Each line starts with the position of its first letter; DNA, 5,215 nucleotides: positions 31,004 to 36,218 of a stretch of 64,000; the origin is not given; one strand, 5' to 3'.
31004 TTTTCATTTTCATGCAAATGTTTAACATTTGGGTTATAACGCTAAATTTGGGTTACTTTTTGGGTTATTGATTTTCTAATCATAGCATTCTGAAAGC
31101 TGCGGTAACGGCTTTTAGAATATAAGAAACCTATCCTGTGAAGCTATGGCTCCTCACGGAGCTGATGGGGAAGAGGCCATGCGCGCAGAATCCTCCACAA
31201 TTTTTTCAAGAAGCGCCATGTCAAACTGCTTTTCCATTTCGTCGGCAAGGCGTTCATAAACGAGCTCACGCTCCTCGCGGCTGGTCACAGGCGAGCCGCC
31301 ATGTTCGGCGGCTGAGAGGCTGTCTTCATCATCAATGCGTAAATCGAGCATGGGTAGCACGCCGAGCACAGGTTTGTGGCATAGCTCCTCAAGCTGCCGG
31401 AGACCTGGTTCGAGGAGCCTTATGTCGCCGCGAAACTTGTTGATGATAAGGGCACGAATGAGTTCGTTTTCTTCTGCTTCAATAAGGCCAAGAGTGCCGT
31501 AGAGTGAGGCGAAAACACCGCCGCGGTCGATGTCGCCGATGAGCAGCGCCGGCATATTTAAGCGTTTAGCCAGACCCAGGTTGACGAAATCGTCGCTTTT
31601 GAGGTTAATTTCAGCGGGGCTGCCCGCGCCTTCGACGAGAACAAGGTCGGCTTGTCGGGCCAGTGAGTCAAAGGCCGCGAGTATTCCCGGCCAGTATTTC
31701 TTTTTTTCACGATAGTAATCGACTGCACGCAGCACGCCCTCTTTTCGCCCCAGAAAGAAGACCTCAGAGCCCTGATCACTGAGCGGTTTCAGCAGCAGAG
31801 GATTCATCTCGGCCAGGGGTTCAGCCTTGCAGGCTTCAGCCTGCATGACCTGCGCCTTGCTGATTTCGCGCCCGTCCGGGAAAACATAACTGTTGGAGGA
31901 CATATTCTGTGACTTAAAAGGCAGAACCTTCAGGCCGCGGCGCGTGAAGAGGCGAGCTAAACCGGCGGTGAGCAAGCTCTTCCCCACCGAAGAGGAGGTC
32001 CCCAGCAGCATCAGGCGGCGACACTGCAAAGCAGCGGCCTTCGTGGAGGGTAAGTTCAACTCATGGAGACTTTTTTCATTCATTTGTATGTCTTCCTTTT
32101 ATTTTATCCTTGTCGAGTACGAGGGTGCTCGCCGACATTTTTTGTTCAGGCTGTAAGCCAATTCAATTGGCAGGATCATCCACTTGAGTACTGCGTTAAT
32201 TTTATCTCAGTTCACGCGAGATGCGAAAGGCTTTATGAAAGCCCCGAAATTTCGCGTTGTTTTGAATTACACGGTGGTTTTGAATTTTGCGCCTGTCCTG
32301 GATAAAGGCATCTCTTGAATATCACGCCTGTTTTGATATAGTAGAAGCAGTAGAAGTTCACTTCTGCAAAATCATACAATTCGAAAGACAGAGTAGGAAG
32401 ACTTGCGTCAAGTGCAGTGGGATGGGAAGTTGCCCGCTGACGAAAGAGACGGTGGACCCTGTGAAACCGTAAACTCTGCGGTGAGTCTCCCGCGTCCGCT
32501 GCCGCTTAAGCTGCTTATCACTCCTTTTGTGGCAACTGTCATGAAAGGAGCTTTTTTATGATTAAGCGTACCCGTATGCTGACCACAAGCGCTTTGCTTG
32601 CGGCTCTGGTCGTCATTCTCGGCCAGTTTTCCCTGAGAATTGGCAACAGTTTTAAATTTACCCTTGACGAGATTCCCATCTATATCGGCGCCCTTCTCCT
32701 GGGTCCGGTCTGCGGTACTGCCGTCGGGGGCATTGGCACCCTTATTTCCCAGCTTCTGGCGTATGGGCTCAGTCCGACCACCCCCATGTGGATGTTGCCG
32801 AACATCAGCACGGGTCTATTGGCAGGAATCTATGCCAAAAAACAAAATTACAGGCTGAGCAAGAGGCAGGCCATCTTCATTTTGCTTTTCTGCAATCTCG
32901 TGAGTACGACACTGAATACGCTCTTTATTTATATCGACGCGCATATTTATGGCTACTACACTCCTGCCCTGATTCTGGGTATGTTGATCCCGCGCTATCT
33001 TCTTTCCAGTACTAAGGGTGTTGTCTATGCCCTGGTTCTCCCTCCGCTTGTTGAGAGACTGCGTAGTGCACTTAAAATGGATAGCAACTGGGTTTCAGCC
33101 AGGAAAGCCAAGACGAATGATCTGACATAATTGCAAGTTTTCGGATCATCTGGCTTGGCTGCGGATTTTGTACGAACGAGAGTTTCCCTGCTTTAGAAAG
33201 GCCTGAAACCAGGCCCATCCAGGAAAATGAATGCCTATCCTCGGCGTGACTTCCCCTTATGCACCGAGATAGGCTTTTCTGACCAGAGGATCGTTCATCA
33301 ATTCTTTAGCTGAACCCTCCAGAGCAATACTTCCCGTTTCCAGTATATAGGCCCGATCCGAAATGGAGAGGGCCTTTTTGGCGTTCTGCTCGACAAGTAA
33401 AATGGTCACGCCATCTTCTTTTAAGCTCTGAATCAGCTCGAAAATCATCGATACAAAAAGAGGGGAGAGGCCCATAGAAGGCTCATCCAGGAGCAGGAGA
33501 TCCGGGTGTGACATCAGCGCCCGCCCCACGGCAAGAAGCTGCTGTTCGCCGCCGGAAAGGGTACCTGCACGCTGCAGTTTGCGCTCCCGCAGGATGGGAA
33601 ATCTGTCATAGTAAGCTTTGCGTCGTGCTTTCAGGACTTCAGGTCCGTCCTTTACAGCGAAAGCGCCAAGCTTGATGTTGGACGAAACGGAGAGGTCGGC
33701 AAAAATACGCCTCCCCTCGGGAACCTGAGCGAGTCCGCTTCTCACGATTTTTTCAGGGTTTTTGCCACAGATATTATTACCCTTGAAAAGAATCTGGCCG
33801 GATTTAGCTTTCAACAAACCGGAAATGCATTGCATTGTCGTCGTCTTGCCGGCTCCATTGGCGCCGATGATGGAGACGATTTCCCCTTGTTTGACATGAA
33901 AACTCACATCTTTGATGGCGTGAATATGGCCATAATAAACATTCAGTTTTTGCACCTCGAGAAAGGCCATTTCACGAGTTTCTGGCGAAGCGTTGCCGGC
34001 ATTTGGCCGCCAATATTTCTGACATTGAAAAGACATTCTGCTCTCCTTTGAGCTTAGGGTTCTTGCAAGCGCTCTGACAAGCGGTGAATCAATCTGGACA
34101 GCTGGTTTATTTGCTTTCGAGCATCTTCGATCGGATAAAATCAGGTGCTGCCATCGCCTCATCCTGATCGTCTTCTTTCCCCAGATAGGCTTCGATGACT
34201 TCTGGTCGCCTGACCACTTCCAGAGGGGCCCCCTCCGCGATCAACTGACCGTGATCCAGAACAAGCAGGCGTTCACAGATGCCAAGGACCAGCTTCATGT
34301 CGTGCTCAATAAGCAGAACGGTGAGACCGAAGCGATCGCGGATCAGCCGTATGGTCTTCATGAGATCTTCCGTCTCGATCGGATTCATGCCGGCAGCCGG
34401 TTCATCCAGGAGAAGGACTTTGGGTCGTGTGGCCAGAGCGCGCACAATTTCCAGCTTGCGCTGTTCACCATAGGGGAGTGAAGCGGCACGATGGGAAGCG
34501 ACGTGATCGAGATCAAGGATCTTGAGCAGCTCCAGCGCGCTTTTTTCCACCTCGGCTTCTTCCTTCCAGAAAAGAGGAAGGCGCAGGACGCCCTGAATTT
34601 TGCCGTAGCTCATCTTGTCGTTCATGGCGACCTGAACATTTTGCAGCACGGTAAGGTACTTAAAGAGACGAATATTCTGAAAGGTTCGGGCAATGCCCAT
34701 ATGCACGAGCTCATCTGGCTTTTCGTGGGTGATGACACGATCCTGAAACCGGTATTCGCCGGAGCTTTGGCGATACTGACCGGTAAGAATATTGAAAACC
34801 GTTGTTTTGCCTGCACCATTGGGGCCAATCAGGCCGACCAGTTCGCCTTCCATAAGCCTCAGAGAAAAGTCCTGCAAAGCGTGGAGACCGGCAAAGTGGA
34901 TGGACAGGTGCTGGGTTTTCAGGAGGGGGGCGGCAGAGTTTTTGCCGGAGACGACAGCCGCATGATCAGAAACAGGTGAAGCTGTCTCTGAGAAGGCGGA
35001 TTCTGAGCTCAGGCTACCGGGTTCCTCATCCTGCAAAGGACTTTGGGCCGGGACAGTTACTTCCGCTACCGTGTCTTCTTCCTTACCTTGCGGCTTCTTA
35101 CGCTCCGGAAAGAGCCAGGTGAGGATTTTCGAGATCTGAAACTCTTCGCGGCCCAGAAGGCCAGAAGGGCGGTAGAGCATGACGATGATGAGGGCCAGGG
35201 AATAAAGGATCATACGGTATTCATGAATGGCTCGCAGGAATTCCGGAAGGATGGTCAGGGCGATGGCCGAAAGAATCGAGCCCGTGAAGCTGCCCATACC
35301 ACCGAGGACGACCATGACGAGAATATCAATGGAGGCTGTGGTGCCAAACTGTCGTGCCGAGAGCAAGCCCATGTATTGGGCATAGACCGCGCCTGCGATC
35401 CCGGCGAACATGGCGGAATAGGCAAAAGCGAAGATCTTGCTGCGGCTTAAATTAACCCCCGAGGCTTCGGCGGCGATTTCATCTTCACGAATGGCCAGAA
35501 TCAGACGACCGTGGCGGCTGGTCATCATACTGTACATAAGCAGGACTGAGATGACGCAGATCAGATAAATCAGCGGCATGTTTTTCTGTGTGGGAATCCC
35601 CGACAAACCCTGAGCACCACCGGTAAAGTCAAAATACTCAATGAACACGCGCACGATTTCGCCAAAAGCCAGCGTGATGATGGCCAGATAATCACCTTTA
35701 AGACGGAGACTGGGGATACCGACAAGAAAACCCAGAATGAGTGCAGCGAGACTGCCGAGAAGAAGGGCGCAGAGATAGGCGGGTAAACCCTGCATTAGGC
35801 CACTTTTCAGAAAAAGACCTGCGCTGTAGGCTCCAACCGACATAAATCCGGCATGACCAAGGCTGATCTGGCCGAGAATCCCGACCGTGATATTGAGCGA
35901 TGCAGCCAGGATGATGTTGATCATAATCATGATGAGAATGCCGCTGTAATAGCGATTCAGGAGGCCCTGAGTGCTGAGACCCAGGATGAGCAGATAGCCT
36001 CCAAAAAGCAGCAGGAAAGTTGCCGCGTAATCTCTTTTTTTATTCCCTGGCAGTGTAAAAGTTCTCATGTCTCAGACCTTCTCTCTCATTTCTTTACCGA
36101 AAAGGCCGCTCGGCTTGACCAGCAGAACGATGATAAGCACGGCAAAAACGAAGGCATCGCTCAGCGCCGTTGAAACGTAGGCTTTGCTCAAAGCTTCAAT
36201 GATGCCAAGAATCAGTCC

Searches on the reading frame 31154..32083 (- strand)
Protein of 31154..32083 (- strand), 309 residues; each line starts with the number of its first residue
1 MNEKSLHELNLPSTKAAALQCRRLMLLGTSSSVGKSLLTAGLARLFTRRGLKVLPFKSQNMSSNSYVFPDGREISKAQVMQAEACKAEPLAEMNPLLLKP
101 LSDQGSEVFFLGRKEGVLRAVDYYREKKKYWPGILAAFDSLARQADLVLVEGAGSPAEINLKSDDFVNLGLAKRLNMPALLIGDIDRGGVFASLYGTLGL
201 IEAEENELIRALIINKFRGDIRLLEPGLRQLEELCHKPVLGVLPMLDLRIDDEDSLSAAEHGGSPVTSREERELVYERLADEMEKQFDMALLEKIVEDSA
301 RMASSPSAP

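Call 98: search_protein_families(library=pfam, proteins=[window:31154-32083:-], max_evalue=0.00001)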
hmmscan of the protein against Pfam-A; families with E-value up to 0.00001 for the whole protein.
window:31154-32083:- (309 aa): 2 families
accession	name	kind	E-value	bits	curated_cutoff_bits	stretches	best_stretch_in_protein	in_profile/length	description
PF01656.29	CbiA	-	2.9e-20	72.9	25.4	1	25-245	2-111/125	CobQ/CobB/MinD/ParA nucleotide binding domain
PF13500.12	AAA_26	-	2.7e-17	63.7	27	1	22-247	1-192/198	AAA domain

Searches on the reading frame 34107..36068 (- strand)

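Call 98: search_protein_families(library=pfam, proteins=[window:34107-36068:-], max_evalue=0.00001)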
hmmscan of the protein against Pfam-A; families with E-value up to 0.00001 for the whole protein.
window:34107-36068:- (653 aa): 4 families
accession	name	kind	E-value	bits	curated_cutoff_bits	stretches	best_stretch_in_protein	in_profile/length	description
PF02653.21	BPD_transp_2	-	6.7e-41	140.6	26.8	1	41-297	2-269/269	Branched-chain amino acid transport system / permease component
PF00005.33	ABC_tran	-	4.9e-29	102.1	25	1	398-558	1-136/137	ABC transporter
PF12399.14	BCA_ABC_TP_C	-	2.7e-09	36.9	25.5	1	608-633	1-26/27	Branched-chain amino acid ATP-binding cassette transporter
PF13304.12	AAA_21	-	1e-07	32.8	27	0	411-429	2-20/304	AAA domain, putative AbiEii toxin, Type IV TA system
